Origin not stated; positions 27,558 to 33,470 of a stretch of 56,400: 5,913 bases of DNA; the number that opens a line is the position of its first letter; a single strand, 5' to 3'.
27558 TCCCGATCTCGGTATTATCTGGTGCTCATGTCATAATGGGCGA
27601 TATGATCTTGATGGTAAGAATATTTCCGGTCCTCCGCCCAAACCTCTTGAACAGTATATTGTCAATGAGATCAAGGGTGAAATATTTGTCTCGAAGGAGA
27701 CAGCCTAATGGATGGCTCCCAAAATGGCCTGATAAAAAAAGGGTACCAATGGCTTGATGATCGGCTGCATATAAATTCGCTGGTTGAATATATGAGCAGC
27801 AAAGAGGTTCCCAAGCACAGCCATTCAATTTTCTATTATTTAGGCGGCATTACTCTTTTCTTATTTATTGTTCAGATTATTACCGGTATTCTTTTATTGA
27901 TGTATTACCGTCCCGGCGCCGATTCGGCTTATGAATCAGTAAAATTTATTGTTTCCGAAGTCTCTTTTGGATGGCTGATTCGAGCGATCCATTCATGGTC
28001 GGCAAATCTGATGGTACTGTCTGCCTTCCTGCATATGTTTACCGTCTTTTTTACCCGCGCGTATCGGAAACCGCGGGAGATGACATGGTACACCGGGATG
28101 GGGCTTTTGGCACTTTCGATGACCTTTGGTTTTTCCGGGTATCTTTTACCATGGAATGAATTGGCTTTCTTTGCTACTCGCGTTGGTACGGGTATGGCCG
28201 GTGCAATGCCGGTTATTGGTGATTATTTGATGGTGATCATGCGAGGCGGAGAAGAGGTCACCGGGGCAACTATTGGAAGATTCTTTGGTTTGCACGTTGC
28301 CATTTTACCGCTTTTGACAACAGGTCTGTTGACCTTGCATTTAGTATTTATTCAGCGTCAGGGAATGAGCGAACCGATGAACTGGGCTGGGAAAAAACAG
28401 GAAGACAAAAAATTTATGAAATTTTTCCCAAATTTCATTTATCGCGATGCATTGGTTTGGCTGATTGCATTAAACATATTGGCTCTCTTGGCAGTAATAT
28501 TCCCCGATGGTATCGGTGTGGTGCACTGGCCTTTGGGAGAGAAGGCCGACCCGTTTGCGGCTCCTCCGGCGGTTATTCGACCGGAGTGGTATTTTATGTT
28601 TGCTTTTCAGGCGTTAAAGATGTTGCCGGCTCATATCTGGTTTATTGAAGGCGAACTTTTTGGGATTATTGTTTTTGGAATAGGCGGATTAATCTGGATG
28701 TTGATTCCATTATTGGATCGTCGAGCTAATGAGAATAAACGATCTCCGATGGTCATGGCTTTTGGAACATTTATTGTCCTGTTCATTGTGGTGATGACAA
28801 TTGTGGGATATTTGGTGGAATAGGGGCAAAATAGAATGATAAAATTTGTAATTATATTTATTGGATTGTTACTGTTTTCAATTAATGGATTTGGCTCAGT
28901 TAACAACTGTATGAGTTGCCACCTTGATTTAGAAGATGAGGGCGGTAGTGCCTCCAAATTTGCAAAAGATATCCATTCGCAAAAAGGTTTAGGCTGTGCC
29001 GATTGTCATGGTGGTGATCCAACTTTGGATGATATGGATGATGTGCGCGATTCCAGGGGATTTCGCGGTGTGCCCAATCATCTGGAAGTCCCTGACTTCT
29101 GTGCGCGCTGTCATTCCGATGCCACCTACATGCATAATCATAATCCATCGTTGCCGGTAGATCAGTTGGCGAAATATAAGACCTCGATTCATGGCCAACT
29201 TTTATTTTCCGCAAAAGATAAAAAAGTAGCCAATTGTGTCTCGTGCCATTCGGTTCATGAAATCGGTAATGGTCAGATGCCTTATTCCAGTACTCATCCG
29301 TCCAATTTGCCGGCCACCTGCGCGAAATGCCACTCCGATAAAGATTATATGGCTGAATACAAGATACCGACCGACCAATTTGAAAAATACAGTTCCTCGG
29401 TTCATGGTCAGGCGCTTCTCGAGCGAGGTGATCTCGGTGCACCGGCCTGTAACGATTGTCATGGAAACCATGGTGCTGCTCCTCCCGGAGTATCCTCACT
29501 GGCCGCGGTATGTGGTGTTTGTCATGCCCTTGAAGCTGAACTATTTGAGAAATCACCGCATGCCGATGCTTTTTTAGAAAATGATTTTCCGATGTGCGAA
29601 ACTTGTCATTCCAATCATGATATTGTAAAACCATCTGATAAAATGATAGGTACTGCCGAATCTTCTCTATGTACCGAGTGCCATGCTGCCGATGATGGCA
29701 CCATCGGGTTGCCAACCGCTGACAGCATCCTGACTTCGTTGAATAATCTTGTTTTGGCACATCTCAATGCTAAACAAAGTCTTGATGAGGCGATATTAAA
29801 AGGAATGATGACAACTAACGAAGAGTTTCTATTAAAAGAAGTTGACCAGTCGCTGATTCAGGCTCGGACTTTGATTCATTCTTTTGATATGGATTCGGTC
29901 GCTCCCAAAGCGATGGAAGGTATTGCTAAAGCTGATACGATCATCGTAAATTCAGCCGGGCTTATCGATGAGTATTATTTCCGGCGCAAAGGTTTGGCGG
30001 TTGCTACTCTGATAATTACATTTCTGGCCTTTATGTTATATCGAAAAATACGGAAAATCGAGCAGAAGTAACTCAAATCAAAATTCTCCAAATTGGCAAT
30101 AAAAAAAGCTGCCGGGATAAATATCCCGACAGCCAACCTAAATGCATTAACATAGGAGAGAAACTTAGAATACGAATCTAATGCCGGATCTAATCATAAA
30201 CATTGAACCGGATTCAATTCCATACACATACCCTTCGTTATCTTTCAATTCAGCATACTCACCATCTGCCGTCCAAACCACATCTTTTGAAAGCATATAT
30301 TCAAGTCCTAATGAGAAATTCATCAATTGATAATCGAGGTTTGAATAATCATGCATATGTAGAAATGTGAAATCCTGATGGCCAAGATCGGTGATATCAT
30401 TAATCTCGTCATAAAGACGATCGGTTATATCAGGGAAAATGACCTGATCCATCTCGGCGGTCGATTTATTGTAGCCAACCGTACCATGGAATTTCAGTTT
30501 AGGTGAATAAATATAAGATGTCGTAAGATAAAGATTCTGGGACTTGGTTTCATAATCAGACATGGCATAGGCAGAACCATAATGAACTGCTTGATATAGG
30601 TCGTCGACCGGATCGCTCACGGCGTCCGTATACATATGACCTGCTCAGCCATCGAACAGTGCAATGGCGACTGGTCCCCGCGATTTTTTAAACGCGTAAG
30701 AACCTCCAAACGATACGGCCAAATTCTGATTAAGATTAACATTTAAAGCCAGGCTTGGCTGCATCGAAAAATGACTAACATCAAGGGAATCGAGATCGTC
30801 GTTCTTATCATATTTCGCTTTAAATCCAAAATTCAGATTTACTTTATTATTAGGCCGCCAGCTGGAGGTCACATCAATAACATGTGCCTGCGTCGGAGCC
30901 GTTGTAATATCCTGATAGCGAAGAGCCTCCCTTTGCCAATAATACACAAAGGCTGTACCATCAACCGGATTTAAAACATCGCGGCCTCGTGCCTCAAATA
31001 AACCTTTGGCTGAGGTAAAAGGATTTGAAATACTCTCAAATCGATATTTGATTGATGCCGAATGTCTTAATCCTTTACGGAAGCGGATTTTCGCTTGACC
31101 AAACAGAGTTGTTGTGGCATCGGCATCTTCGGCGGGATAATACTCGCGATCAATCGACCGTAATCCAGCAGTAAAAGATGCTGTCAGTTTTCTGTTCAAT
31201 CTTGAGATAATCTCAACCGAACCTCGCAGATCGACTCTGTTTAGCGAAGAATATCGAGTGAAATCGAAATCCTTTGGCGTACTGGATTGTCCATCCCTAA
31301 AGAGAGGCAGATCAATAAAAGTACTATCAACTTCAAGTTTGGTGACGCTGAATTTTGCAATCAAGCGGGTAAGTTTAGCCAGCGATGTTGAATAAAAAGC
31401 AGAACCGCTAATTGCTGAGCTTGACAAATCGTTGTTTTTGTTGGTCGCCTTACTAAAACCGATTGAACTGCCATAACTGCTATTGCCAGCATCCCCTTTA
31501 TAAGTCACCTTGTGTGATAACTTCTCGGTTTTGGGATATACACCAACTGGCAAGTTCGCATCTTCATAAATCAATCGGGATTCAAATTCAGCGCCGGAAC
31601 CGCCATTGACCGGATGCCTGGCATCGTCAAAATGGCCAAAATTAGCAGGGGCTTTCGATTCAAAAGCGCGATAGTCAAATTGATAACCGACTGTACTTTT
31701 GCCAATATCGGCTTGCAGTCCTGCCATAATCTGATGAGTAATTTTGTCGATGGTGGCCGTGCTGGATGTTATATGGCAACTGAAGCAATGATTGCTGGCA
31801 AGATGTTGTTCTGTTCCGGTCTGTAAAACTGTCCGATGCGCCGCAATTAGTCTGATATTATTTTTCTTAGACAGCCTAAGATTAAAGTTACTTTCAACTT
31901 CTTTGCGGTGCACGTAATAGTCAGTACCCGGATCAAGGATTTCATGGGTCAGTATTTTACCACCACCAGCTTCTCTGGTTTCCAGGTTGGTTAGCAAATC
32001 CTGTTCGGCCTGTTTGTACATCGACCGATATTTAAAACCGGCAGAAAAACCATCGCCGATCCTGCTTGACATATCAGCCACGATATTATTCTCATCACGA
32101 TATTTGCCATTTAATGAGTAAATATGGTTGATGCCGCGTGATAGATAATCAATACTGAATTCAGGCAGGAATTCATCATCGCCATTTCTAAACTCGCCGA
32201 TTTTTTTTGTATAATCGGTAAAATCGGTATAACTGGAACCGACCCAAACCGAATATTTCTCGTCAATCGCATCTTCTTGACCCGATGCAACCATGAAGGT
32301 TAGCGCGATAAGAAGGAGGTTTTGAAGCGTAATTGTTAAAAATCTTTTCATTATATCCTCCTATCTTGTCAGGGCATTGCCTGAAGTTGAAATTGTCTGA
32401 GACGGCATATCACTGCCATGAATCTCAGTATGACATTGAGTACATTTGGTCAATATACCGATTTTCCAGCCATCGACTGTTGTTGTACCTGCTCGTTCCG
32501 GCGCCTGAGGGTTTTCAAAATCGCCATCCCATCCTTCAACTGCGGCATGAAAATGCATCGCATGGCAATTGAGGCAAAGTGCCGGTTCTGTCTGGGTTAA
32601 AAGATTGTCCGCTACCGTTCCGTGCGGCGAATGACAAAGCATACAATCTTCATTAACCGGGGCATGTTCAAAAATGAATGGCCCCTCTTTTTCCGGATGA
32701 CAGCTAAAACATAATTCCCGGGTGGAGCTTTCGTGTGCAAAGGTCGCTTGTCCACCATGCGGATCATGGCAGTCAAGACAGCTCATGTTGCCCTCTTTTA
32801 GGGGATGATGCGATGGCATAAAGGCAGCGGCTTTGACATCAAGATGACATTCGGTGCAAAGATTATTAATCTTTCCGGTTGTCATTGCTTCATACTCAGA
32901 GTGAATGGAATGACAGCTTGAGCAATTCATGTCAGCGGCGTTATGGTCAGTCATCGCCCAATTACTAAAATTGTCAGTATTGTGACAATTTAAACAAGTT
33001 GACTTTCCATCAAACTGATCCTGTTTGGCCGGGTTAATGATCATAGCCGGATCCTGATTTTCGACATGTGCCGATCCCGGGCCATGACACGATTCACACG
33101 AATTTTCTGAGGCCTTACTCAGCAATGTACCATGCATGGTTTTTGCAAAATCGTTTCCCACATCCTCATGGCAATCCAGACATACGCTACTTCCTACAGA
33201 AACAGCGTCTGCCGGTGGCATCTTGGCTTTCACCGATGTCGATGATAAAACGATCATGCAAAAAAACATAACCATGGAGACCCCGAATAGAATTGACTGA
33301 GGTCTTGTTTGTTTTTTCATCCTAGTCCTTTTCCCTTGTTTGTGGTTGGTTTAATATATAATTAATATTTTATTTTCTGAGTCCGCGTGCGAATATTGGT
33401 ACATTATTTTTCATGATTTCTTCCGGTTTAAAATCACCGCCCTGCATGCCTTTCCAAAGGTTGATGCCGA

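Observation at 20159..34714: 14.5-kb multihaem cytochrome supercluster that packs a complete inner-membrane-to-outer-membrane electron conduit into one locus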

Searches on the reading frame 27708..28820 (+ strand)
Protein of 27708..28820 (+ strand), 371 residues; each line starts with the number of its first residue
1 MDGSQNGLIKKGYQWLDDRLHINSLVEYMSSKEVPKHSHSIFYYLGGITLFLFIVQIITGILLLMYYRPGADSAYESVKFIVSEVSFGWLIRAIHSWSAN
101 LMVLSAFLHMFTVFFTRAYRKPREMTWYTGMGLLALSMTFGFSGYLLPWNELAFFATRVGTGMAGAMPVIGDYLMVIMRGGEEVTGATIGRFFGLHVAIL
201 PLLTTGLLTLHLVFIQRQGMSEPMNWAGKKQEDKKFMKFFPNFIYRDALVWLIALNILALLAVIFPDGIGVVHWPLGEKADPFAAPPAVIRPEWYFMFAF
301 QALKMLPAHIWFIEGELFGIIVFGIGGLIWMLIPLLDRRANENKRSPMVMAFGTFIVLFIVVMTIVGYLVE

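Call 9: search_protein_families(library=pfam, proteins=[window:27708-28820:+], max_evalue=0.01)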
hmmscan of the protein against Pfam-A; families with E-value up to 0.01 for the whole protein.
window:27708-28820:+ (371 aa): 4 families
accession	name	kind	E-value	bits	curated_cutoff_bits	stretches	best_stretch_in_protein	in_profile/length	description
PF00033.24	Cytochrome_B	-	2.5e-52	177.9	27.2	1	31-219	3-189/189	Cytochrome b/b6/petB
PF13631.11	Cytochrom_B_N_2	-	1.3e-42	146.1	27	1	101-266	2-163/169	Cytochrome b(N-terminal)/b6/petB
PF00032.22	Cytochrom_B_C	-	2.4e-11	44.2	20.7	1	280-368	2-80/102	Cytochrome b(C-terminal)/b6/petD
PF14358.11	DUF4405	-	8.3e-05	23.5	26.7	1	48-111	5-63/66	Domain of unknown function (DUF4405)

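Call 10: search_protein_families(library=ncbifam, proteins=[window:27708-28820:+], max_evalue=0.01)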
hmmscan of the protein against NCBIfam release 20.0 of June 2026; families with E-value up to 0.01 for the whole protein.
window:27708-28820:+ (371 aa): 5 families
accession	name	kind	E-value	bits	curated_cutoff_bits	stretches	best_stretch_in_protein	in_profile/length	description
NF002990.0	PRK03735.1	subfamily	1.1e-74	251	325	1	10-224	3-223/223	cytochrome b6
NF040969.1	cytb_ExtP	equivalog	8.5e-66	221.7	290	1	23-222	3-204/205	selenite/tellurite reduction operon b-type cytochrome ExtP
NF050120.1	bc1_QcrB_actin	exception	3.8e-47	161.2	500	1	15-343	1-344/458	cytochrome bc1 complex cytochrome b subunit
NF041076.1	cyt_b_SoxC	equivalog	1.9e-36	126.1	740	1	14-369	3-361/542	proton pump complex cytochrome B SoxC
TIGR01156.1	cytb6_f_IV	equivalog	3e-07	30.4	127.05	1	244-362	31-145/160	cytochrome b6-f complex subunit IV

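Call 92: search_solved_structures(query=window:27708-28820:+, max_evalue=1e-10)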
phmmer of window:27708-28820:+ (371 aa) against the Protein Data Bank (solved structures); distinct sequences matched with E-value up to 1e-10: 53.
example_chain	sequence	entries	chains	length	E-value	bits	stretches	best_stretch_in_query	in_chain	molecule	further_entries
7r0w_I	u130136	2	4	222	1.1e-64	222.1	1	10-224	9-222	Cytochrome b6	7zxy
6rqf_I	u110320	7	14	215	2.6e-64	220.8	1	10-224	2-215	Cytochrome b6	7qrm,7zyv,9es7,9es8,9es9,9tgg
1q90_B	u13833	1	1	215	5.3e-62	213.2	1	10-224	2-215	Cytochrome b6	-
1vf5_A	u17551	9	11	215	1.8e-60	208.2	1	12-224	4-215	CYTOCHROME B6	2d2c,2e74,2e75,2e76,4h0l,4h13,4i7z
2zt9_A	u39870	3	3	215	4.4e-60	206.9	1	12-224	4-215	Cytochrome b6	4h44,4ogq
8smr_I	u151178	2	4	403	2.2e-49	171.7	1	11-368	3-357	Cytochrome b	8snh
1zrt_C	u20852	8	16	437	2.4e-49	171.6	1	14-368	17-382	Cytochrome b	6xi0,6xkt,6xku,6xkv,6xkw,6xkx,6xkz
29ye_B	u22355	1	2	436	3e-49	171.2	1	14-368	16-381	Cytochrome b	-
29xz_B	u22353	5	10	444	3.2e-49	171.2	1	14-368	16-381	Cytochrome b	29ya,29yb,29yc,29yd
6kls_B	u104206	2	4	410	6.4e-48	166.9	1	7-367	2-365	cytochrome b subunit | Cytochrome b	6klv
9fks_a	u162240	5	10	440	1.4e-45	159.1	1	12-364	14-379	Cytochrome b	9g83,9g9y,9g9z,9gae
2yiu_A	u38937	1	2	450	1.6e-45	159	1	12-364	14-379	CYTOCHROME B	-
2qjp_A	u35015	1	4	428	1.8e-44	155.6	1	14-367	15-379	Cytochrome b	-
5kkz_A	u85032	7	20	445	1.8e-44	155.5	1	14-367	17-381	Cytochrome b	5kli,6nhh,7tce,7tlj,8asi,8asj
7jrg_C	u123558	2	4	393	2.1e-44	155.3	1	40-308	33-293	COB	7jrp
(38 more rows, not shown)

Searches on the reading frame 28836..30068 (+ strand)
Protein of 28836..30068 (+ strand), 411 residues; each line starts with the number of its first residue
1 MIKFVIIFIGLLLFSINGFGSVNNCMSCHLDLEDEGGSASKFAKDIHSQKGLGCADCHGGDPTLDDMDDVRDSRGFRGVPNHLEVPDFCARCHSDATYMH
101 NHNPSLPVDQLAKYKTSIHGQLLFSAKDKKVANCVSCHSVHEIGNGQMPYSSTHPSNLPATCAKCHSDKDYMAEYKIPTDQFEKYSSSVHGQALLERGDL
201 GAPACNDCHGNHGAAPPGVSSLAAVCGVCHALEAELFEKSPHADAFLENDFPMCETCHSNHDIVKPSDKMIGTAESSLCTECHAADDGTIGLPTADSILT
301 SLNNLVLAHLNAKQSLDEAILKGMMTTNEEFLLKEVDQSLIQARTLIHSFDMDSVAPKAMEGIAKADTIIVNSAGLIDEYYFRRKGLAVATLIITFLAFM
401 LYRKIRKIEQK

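Call 9: search_protein_families(library=pfam, proteins=[window:28836-30068:+], max_evalue=0.01)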
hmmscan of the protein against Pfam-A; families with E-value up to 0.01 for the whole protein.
window:28836-30068:+ (411 aa): 8 families
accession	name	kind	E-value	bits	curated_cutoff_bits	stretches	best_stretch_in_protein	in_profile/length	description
PF14522.11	Cytochrome_C7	-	2.6e-14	53.2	24.8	2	153-230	7-66/67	Cytochrome c7 and related cytochrome c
PF14537.11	Cytochrom_c3_2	-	5.6e-14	52.8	25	3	46-167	1-79/79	Cytochrome c3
PF09699.15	Paired_CXXCH_1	-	3.3e-13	49.5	20.6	3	253-286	8-39/41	Doubled CXXCH motif (Paired_CXXCH_1)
PF02085.21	Cytochrom_CIII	-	3.9e-07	30.8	22.9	0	19-61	43-85/101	Class III cytochrome C family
PF22678.1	Cytochrom_c_NrfB-like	-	8.4e-07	29.8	27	1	23-72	34-79/89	Cytochrome c-type protein NrfB-like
PF13435.11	Cytochrome_C554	-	8.7e-05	23.8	20.8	0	22-59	48-84/84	Cytochrome c554 and c-prime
PF03264.19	Cytochrom_NNT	-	0.0018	18.5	24.1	0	23-60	126-166/174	NapC/NirT cytochrome c family, N-terminal region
PF08274.17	Zn_Ribbon_YjdM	-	0.0099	16.3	30.8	0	89-138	5-26/30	PhnA Zinc-Ribbon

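Call 10: search_protein_families(library=ncbifam, proteins=[window:28836-30068:+], max_evalue=0.01)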
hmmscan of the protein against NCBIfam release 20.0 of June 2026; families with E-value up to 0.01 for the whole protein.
window:28836-30068:+ (411 aa): 8 families
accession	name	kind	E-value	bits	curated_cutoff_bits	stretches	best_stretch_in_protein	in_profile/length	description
TIGR03508.1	decahem_SO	subfamily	2.1e-12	47.1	192.2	2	23-230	3-219/258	DmsE family decaheme c-type cytochrome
TIGR01905.1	paired_CXXCH_1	subfamily_domain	0.00028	20.7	25.2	1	253-286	8-39/41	doubled CXXCH domain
TIGR03146.1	cyt_nit_nrfB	equivalog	0.00031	21.1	166.6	0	23-72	85-130/145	cytochrome c nitrite reductase pentaheme subunit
NF008659.0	PRK11659.1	equivalog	0.00046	19.9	184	1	23-99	111-173/188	cytochrome c nitrite reductase pentaheme subunit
TIGR03153.1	cytochr_NrfH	equivalog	0.0025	17.9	134.2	0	23-58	103-133/138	cytochrome c nitrite reductase small subunit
NF040967.1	cytc_ExtN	equivalog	0.0029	16.5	200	0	203-298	39-133/415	selenite/tellurite reduction operon c-type cytochrome ExtN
NF040968.1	FeS_ExtO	equivalog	0.0039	16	200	0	35-59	165-189/416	selenite/tellurite reduction operon b-type cytochrome iron-sulfur cluster-binding subunit ExtO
NF041198.1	UshA_like_PCGU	equivalog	0.0055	15.3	275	0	24-95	444-510/519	UshA-like (seleno)protein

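Call 93: search_solved_structures(query=window:28836-30068:+, max_evalue=0.01)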
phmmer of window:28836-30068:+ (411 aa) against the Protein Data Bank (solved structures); distinct sequences matched with E-value up to 0.01: 2.
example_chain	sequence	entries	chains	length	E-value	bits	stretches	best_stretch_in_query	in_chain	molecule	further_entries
6i5b_A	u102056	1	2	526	0.0029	20.1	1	226-290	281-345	Uncharacterized protein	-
2ozy_A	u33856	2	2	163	0.0036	19.7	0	24-105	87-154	Cytochrome c-type protein nrfB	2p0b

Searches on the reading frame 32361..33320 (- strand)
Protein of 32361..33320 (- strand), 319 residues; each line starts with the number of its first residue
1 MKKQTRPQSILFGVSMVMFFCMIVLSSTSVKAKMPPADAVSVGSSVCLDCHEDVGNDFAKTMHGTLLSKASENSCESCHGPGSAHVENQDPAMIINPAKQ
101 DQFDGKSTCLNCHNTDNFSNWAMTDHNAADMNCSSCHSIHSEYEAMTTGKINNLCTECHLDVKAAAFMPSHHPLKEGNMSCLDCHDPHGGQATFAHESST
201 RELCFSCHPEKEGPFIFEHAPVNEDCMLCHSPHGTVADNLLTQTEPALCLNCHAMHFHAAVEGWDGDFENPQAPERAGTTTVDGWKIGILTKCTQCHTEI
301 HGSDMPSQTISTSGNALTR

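Call 9: search_protein_families(library=pfam, proteins=[window:32361-33317:-], max_evalue=0.01)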
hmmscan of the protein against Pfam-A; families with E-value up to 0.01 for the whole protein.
window:32361-33317:- (318 aa): 6 families
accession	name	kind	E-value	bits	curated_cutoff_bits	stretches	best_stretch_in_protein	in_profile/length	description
PF09699.15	Paired_CXXCH_1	-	2.1e-34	117.4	20.6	3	218-253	1-37/41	Doubled CXXCH motif (Paired_CXXCH_1)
PF14522.11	Cytochrome_C7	-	9.3e-12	45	24.8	3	43-113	13-67/67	Cytochrome c7 and related cytochrome c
PF14537.11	Cytochrom_c3_2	-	4.3e-11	43.6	25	2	125-207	2-78/79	Cytochrome c3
PF22678.1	Cytochrom_c_NrfB-like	-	4.9e-11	43.4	27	1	74-157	1-89/89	Cytochrome c-type protein NrfB-like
PF22113.1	Mtrc-MtrF_II-IV_dom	-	1.2e-10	41.6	30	3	200-301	6-93/176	Outer membrane cytochrome MtrC/MtrF-like, domains II/IV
PF13435.11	Cytochrome_C554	-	6.4e-05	24.3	20.8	0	42-79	47-84/84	Cytochrome c554 and c-prime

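Call 10: search_protein_families(library=ncbifam, proteins=[window:32361-33317:-], max_evalue=0.01)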
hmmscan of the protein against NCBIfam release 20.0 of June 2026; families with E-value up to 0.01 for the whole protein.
window:32361-33317:- (318 aa): 9 families
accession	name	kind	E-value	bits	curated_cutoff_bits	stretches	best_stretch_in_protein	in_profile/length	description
NF041028.1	decahem_GSU2203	exception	3.1e-102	342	325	1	15-318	7-317/317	GSU2203 family decaheme c-type cytochrome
TIGR03508.1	decahem_SO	subfamily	4.6e-69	232.7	192.2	1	42-305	1-257/258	DmsE family decaheme c-type cytochrome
TIGR01905.1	paired_CXXCH_1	subfamily_domain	5.8e-25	86.9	25.2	3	218-254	1-38/41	doubled CXXCH domain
NF008659.0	PRK11659.1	equivalog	6.1e-12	45.6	184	1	36-163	39-172/188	cytochrome c nitrite reductase pentaheme subunit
TIGR03146.1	cyt_nit_nrfB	equivalog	2.5e-09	37.5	166.6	1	45-161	13-144/145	cytochrome c nitrite reductase pentaheme subunit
TIGR03153.1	cytochr_NrfH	equivalog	2.4e-08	34.1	134.2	0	194-238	22-68/138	cytochrome c nitrite reductase small subunit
NF041198.1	UshA_like_PCGU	equivalog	1e-06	27.6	275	1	46-117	445-513/519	UshA-like (seleno)protein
NF049875.1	NetB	exception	2.8e-05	24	380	1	45-164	74-201/211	Nrf-like electron transfer protein NetB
NF045722.1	c3_cytochr_TmcA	equivalog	0.00028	20.7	114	0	106-162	58-114/125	acidic tetraheme cytochrome c3 TmcA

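Call 18: find_encoding_contigs(protein=window:32361-33320:-, flank=10000, max_places=6)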
Protein window:32361-33320:- (319 aa): 1 contig read that carries it; 1 place shown.
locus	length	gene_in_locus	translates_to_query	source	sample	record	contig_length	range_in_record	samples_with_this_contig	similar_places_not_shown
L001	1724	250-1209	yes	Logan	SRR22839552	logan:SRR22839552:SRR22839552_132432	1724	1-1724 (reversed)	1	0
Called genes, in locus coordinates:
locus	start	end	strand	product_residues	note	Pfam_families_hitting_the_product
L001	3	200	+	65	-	?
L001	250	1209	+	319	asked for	PF14537:Cytochrom_c3_2 (faint), PF22113:Mtrc-MtrF_II-IV_dom (faint), PF14522:Cytochrome_C7 (faint), PF22678:Cytochrom_c_NrfB-like, PF09699:Paired_CXXCH_1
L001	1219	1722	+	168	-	?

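Call 91: search_solved_structures(query=window:32361-33317:-, max_evalue=0.001)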
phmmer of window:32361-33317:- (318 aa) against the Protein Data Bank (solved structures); distinct sequences matched with E-value up to 0.001: 4.
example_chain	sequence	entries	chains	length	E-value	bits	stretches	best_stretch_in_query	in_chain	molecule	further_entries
6r2q_A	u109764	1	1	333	4.5e-46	160.9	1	40-307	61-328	Cystathionine beta-synthase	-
2ozy_A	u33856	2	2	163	9.3e-10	41.6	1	44-173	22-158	Cytochrome c-type protein nrfB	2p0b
6qvm_A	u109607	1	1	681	1.4e-06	31.2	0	73-158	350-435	Multiheme cytochrome cf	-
6i5b_A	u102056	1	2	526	3.1e-06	30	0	104-213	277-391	Uncharacterized protein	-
